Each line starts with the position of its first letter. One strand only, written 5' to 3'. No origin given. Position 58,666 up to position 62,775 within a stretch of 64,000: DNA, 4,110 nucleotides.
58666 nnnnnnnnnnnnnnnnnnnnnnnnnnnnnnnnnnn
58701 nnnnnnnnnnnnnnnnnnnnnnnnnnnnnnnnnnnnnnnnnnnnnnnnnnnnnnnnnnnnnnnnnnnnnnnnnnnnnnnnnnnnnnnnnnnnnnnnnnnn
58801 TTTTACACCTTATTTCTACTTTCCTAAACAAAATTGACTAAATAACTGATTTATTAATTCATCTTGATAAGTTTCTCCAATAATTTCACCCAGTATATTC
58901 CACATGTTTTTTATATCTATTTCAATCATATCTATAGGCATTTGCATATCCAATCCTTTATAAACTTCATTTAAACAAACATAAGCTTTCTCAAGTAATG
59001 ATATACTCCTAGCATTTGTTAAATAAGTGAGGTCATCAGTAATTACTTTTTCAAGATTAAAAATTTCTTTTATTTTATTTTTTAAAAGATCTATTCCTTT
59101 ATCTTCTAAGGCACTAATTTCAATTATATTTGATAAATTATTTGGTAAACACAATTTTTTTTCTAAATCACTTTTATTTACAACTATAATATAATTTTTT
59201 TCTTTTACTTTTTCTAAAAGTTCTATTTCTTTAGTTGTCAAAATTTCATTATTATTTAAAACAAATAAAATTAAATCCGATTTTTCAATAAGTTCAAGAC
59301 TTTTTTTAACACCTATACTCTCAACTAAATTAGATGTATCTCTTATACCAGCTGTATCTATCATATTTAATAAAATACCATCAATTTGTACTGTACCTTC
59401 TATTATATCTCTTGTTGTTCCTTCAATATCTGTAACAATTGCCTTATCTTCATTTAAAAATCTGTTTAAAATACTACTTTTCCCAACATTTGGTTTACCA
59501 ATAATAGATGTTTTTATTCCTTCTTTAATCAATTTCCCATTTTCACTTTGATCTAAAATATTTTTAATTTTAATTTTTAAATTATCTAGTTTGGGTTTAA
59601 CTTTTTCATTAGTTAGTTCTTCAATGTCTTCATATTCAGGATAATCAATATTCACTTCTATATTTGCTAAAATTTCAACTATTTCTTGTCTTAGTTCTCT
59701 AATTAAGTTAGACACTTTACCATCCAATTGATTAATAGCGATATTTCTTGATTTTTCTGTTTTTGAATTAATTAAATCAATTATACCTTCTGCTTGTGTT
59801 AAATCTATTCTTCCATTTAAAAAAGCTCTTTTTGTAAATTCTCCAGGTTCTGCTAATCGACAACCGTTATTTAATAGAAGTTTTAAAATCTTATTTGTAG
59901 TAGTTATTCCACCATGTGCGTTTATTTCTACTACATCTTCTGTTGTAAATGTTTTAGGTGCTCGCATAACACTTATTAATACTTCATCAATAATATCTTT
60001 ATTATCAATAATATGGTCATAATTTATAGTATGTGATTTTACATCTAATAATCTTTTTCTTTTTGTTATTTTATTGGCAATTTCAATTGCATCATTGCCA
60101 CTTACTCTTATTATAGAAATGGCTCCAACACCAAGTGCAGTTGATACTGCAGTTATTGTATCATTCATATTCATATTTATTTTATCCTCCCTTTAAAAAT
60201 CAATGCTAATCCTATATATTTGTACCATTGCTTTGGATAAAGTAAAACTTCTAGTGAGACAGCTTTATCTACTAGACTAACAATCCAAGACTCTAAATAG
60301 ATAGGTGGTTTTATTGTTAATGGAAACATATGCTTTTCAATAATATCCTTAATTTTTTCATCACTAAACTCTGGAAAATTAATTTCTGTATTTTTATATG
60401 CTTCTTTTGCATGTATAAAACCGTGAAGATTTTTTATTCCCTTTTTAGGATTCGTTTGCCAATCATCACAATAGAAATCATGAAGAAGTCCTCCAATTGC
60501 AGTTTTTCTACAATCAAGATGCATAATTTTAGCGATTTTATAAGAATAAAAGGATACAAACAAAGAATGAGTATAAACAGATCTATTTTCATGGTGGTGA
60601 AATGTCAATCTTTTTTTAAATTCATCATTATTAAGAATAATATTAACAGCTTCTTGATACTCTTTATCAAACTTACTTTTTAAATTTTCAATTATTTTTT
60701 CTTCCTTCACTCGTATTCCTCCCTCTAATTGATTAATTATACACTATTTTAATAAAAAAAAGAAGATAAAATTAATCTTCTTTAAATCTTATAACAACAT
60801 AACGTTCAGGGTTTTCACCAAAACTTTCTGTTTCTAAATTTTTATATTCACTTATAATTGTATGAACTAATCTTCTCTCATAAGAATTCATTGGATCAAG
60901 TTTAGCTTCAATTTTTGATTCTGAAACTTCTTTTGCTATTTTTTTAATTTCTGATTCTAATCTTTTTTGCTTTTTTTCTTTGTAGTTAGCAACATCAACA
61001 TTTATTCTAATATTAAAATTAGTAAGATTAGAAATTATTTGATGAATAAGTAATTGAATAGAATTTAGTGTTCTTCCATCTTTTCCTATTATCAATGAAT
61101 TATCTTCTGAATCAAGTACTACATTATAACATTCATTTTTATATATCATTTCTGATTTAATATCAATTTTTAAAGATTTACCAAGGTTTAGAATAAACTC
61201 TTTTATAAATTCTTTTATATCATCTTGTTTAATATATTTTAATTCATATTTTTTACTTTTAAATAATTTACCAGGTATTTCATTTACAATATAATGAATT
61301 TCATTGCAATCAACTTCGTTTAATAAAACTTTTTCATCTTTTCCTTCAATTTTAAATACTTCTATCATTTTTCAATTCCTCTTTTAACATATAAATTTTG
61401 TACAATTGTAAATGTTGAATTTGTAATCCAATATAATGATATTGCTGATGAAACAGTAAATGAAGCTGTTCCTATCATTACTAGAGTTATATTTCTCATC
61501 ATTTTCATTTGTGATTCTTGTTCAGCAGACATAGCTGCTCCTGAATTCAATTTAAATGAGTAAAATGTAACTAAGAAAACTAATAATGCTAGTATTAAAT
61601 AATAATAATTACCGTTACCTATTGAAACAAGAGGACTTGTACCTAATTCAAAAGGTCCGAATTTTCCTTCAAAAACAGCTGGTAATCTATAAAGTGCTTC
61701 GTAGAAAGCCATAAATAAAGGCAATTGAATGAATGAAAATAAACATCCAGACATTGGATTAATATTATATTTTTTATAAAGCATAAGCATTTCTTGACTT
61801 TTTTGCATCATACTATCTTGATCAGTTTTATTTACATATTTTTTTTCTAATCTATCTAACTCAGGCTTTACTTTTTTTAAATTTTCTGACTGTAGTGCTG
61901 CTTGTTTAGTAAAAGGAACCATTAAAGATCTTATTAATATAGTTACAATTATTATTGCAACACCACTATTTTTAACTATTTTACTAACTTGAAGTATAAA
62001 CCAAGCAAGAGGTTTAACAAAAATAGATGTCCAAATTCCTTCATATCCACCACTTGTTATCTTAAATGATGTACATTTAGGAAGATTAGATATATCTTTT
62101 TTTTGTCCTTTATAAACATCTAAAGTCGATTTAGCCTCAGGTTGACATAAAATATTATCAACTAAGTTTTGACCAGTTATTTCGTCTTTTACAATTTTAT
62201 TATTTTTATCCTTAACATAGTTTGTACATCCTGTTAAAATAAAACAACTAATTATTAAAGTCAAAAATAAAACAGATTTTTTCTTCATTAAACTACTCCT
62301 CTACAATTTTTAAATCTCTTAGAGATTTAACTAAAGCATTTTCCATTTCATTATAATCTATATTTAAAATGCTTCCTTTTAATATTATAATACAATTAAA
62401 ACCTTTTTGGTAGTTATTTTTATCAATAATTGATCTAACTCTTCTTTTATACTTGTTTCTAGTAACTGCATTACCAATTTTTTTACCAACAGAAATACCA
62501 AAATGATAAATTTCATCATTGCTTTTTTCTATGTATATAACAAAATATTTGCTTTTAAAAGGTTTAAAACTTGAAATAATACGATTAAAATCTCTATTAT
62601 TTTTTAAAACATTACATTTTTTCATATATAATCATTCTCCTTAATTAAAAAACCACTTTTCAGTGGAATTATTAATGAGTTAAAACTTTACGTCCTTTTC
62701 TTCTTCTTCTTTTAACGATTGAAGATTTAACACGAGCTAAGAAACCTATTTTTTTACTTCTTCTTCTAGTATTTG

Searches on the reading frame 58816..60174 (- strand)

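Call 51: search_protein_families(library=pfam, proteins=[window:58816-60174:-], max_evalue=0.00001)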
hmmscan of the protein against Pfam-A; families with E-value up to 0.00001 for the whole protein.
window:58816-60174:- (452 aa): 6 families
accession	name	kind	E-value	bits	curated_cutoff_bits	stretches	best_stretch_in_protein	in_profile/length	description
PF12631.12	MnmE_helical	-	2.3e-62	211.3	40.1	1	125-449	1-211/211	MnmE helical domain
PF10396.14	TrmE_N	-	5.5e-43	146.3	29.8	1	6-122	1-117/117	GTP-binding protein TrmE N-terminus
PF01926.29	MMR_HSR1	-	1.1e-24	87.2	21.9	1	223-334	3-113/113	50S ribosome-binding GTPase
PF02421.24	FeoB_N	-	1.1e-08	35.1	27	1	222-366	3-154/156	Ferrous iron transport protein B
PF00071.28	Ras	-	6.4e-06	26.3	21.6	0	222-341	2-120/162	Ras family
PF00350.29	Dynamin_N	-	6.8e-06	26.6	27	0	269-334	103-167/168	Dynamin family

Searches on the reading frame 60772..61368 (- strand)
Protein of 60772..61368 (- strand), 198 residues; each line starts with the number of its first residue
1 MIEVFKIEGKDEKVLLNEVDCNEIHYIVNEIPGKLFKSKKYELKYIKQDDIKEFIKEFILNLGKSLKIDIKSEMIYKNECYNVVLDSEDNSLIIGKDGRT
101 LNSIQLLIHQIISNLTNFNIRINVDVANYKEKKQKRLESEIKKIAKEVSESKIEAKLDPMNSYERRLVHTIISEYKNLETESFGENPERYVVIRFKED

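Call 51: search_protein_families(library=pfam, proteins=[window:60772-61368:-], max_evalue=0.00001)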
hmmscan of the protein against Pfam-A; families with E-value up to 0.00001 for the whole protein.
window:60772-61368:- (198 aa): 2 families
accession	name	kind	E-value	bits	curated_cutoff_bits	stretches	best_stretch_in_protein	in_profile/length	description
PF01424.28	R3H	-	4.1e-18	65.6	26.8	1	141-194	7-59/60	R3H domain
PF13083.13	KH_KhpA-B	-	5.9e-10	39.4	32.1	1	52-123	1-72/73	KhpA/KhpB, KH domain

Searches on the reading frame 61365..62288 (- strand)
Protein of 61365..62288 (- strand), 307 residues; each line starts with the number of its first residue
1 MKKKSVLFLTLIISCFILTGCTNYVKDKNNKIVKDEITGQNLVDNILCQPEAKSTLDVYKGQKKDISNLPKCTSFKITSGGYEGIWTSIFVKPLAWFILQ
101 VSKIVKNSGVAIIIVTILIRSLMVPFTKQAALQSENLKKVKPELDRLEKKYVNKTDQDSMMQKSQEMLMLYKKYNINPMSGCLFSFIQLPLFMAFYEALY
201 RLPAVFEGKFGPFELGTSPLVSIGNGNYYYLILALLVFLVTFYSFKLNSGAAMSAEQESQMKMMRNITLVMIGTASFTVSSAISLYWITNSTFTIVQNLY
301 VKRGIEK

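Call 51: search_protein_families(library=pfam, proteins=[window:61365-62288:-], max_evalue=0.00001)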
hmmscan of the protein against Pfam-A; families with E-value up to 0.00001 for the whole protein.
window:61365-62288:- (307 aa): 1 family
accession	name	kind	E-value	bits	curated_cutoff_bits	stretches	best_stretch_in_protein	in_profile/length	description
PF02096.25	60KD_IMP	-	2.1e-37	129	35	1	109-303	2-163/163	60Kd inner membrane protein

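Call 86: find_homologous_proteins(query=window:61365-62288:-, max_evalue=1e-30)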
Query window:61365-62288:- (307 aa): 6388 proteins with E <= 1e-30 among 7754 candidates; the best 120 are listed.
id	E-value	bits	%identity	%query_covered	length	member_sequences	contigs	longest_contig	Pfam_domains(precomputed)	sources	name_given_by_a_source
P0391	6.8e-196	667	100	100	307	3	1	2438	PF02096.27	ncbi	ncbi:MAG: YidC/Oxa1 family membrane protein insertase [Bacilli bacterium]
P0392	2.6e-153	527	-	-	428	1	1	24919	PF02096.27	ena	-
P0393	4.6e-153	527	74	100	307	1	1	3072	PF02096.27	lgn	-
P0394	4.8e-152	523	74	100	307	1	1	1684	PF02096.27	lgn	-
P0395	6.2e-152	523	74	100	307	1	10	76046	PF02096.27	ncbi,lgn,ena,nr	ncbi:MAG: YidC/Oxa1 family membrane protein insertase [Bacilli bacterium]|nr:YidC/Oxa1 family membra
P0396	6.5e-152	523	74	100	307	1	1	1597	PF02096.27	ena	-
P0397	6.6e-152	523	74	100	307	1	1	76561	PF02096.27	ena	-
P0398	6.9e-152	523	74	100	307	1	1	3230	PF02096.27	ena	-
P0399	1.2e-151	522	74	100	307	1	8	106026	PF02096.27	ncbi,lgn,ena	-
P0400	1.6e-151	521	74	100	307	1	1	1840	PF02096.27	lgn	-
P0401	3.1e-151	520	74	100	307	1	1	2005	PF02096.27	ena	-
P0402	4.0e-151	520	74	100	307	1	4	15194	PF02096.27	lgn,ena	-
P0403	4.2e-151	520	74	100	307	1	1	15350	PF02096.27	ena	-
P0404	1.0e-150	519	74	100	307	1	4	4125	PF02096.27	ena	-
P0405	1.1e-150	519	74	100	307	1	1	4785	PF02096.27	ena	-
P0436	9.3e-144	496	73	100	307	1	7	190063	PF02096.27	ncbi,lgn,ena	-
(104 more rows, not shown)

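Call 87: find_encoding_contigs(protein=P0399, flank=3000, max_places=10)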
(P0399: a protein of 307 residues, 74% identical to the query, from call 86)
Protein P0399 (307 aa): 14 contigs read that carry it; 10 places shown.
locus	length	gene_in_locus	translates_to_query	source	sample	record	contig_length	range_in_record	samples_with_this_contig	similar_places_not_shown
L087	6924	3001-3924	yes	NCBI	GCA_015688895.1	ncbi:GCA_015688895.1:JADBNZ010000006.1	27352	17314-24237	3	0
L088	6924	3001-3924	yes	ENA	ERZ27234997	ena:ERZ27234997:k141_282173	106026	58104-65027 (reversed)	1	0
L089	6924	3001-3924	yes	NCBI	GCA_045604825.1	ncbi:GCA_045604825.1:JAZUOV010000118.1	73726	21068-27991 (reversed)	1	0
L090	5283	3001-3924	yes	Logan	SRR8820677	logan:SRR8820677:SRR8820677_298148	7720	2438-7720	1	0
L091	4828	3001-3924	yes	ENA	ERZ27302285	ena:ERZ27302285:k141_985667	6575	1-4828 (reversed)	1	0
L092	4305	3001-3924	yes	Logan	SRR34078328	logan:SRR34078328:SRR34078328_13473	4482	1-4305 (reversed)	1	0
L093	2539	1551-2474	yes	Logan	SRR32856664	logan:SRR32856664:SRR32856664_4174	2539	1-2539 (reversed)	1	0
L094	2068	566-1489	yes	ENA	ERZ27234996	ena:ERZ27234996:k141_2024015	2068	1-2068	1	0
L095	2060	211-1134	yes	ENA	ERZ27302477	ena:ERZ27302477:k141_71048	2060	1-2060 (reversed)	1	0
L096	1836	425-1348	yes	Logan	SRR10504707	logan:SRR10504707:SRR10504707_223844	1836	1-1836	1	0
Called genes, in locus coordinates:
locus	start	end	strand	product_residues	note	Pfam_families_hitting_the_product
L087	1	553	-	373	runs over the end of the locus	PF00712:DNA_pol3_beta, PF02767:DNA_pol3_beta_2, PF02768:DNA_pol3_beta_3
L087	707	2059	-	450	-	PF11638:DnaA_N (weak), PF00308:Bac_DnaA, PF01637:ATPase_2 (weak), PF00004:AAA (weak), PF01695:IstB_IS21, PF13173:AAA_14, PF13479:AAA_24 (weak), PF08299:Bac_DnaA_C, +2 more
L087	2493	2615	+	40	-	PF00468:Ribosomal_L34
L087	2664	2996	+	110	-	PF00825:Ribonuclease_P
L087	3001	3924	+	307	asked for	PF02096:60KD_IMP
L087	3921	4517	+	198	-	PF13083:KH_KhpA-B, PF01424:R3H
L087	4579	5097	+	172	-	PF01966:HD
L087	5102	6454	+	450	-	PF10396:TrmE_N, PF00350:Dynamin_N (faint), PF12631:MnmE_helical, PF00009:GTP_EFTU (faint), PF00071:Ras (weak), PF01926:MMR_HSR1, PF02421:FeoB_N, PF08477:Roc (faint)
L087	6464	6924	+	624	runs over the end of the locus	PF00890:FAD_binding_2 (faint), PF01134:GIDA, PF07992:Pyr_redox_2 (faint), PF21680:GIDA_C_1st, PF13932:SAM_GIDA_C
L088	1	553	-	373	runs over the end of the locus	PF00712:DNA_pol3_beta, PF02767:DNA_pol3_beta_2, PF02768:DNA_pol3_beta_3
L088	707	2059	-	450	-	PF11638:DnaA_N (weak), PF00308:Bac_DnaA, PF01637:ATPase_2 (weak), PF00004:AAA (weak), PF01695:IstB_IS21, PF13173:AAA_14, PF13479:AAA_24 (weak), PF08299:Bac_DnaA_C, +2 more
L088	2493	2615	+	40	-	PF00468:Ribosomal_L34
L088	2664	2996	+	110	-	PF00825:Ribonuclease_P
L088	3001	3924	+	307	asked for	PF02096:60KD_IMP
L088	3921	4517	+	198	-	PF13083:KH_KhpA-B, PF01424:R3H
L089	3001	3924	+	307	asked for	PF02096:60KD_IMP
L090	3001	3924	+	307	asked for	PF02096:60KD_IMP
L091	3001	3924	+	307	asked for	PF02096:60KD_IMP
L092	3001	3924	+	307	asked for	PF02096:60KD_IMP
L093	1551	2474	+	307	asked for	PF02096:60KD_IMP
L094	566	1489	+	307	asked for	PF02096:60KD_IMP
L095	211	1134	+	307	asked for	PF02096:60KD_IMP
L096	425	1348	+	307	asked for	PF02096:60KD_IMP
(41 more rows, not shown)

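Call 89: find_encoding_contigs(protein=P0436, flank=1000, max_places=10)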
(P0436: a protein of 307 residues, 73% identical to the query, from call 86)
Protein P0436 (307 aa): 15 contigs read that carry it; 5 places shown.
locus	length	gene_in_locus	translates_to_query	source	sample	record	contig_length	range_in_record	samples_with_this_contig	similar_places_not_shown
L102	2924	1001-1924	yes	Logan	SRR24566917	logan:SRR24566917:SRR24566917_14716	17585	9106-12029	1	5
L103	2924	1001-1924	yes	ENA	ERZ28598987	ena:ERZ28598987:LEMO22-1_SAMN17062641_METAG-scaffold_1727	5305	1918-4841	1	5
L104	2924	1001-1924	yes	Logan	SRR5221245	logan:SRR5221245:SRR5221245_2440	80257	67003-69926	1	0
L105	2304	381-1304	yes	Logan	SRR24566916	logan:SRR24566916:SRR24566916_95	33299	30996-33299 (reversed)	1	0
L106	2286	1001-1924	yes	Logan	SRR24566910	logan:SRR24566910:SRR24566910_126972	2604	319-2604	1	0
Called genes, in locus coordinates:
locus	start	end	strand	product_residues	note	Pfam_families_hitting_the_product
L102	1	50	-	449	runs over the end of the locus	PF11638:DnaA_N, PF00308:Bac_DnaA, PF01695:IstB_IS21, PF00004:AAA (weak), PF01637:ATPase_2 (weak), PF13173:AAA_14 (weak), PF13401:AAA_22 (weak), PF08299:Bac_DnaA_C, +2 more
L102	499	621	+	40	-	PF00468:Ribosomal_L34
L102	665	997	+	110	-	PF00825:Ribonuclease_P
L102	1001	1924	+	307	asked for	PF02096:60KD_IMP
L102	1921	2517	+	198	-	PF13083:KH_KhpA-B, PF01424:R3H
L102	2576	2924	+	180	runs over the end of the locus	PF01966:HD (weak)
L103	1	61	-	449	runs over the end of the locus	PF11638:DnaA_N, PF00308:Bac_DnaA, PF01695:IstB_IS21, PF00004:AAA (weak), PF01637:ATPase_2 (weak), PF13173:AAA_14 (weak), PF13401:AAA_22 (weak), PF08299:Bac_DnaA_C, +2 more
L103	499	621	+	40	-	PF00468:Ribosomal_L34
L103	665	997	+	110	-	PF00825:Ribonuclease_P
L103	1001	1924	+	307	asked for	PF02096:60KD_IMP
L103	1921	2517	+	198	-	PF13083:KH_KhpA-B, PF01424:R3H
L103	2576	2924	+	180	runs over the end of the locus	PF01966:HD (weak)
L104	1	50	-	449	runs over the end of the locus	PF11638:DnaA_N, PF00308:Bac_DnaA, PF01695:IstB_IS21, PF00004:AAA (weak), PF01637:ATPase_2 (weak), PF13173:AAA_14 (weak), PF13401:AAA_22 (weak), PF08299:Bac_DnaA_C, +2 more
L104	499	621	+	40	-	PF00468:Ribosomal_L34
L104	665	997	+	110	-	PF00825:Ribonuclease_P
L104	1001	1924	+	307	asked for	PF02096:60KD_IMP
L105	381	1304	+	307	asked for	PF02096:60KD_IMP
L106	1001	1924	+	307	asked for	PF02096:60KD_IMP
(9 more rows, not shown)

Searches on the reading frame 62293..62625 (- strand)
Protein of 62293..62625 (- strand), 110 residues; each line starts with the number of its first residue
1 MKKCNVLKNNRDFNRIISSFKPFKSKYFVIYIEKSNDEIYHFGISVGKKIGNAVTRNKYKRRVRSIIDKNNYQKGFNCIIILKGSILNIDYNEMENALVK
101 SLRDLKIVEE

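Call 6: search_protein_families(library=pfam, proteins=[window:62293-62625:-], max_evalue=0.01)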
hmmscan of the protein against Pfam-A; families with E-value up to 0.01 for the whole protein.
window:62293-62625:- (110 aa): 1 family
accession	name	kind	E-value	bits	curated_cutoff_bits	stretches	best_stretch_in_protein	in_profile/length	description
PF00825.24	Ribonuclease_P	-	2e-24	86.2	22.3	1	1-105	1-108/109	Ribonuclease P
